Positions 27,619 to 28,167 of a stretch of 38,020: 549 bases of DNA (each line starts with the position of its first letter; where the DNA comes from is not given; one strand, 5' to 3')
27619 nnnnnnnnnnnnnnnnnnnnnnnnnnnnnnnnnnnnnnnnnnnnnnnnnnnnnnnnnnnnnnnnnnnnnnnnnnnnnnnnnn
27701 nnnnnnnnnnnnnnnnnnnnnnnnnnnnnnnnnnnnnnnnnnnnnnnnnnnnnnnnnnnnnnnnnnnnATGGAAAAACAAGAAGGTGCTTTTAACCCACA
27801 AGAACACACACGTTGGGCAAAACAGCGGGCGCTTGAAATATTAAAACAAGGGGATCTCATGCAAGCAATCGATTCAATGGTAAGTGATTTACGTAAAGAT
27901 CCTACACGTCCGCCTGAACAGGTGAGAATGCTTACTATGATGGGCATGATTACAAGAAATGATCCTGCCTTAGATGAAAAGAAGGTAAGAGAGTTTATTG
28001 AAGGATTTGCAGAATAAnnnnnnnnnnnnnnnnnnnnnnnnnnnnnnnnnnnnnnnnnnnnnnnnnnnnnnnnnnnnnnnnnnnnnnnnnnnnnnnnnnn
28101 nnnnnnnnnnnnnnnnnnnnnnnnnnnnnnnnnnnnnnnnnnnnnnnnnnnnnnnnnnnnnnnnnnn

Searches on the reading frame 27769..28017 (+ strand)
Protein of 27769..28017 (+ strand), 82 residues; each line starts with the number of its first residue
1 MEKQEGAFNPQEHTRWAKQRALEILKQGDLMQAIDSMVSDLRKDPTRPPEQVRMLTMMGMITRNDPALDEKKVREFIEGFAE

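Call 18: search_protein_families(library=pfam, proteins=[window:27769-28017:+], max_evalue=0.01)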
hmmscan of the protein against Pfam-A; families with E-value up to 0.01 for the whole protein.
window:27769-28017:+ (82 aa): 0 families

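Call 53: search_protein_families(library=phrogs, proteins=[window:27769-28017:+], max_evalue=0.01)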
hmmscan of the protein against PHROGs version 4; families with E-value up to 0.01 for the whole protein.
window:27769-28017:+ (82 aa): 0 families

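Call 64: find_related_loci(query=window:27769-28014:+, collection=viral_contigs, flank=5000)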
Query window:27769-28014:+ (82 aa) in viral_contigs; peptide patterns used: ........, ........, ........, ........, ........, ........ (x = any residue, [..] = any of these).
10 stretches matched a pattern; 9 encode a relative of the query (tblastn E <= 1e-3); 9 distinct loci.
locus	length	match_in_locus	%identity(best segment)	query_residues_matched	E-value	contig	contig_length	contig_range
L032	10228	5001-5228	42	3-80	2e-13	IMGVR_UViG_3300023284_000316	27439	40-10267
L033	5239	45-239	46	12-80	3e-13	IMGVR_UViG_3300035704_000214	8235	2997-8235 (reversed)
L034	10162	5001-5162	50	11-64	2e-12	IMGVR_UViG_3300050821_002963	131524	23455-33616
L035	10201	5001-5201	44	12-80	5e-12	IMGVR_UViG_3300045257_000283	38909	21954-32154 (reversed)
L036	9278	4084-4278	46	12-80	8e-12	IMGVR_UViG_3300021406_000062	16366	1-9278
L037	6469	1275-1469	46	12-80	8e-12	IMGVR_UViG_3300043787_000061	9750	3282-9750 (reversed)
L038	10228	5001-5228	38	4-81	2e-11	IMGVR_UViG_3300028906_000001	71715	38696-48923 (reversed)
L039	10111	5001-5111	46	9-45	9e-8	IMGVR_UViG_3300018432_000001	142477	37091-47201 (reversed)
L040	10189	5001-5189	42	13-79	2e-7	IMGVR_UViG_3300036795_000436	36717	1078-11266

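Call 65: search_protein_families(library=ncbifam, proteins=[window:27769-28017:+], max_evalue=0.01)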
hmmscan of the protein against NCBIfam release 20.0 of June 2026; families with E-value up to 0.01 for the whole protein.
window:27769-28017:+ (82 aa): 0 families

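Call 79: search_protein_families(library=phrogs, proteins=[L032:2803-3288:+, L032:3399-3719:+, L032:3966-4340:+, L032:4337-4711:+, L032:4971-5234:+, L032:5428-5685:+, L032:5719-6186:+, L032:6173-6829:+, L032:6856-7866:+, L038:4959-5231:+], max_evalue=0.001)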
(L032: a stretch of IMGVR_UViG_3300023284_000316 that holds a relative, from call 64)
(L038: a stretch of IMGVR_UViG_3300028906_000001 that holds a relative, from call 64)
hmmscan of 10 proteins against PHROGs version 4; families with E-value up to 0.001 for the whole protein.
L032:2803-3288:+ (161 aa): 0 families

L032:3399-3719:+ (106 aa): 0 families

L032:3966-4340:+ (124 aa): 0 families

L032:4337-4711:+ (124 aa): 0 families

L032:4971-5234:+ (87 aa): 0 families

L032:5428-5685:+ (85 aa): 0 families

L032:5719-6186:+ (155 aa): 3 families
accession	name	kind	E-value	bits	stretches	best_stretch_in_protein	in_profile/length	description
phrog_990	-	other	8.3e-34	118.4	1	10-137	153-286/374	metal-dependent phosphohydrolase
phrog_30929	-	unknown function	2.3e-08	34.4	1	13-137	239-366/413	-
phrog_15275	-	unknown function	1.2e-06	29.3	1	6-120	24-149/223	-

L032:6173-6829:+ (218 aa): 0 families

L032:6856-7866:+ (336 aa): 5 families
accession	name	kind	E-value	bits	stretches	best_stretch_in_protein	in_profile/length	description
phrog_4715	-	DNA, RNA and nucleotide metabolism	2.3e-15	57.1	1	42-244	163-369/630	ParB-like partition protein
phrog_1033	-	DNA, RNA and nucleotide metabolism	6.8e-15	56.7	1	16-259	33-242/334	ParB-like partition protein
phrog_3264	-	DNA, RNA and nucleotide metabolism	1.4e-12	48.9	1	44-150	69-167/337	ParB-like partition protein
phrog_15982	-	unknown function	0.00012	22.2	1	38-236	40-251/453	-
phrog_6218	-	DNA, RNA and nucleotide metabolism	0.00018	21.8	1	42-185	22-154/506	ParB-like partition protein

L038:4959-5231:+ (90 aa): 0 families
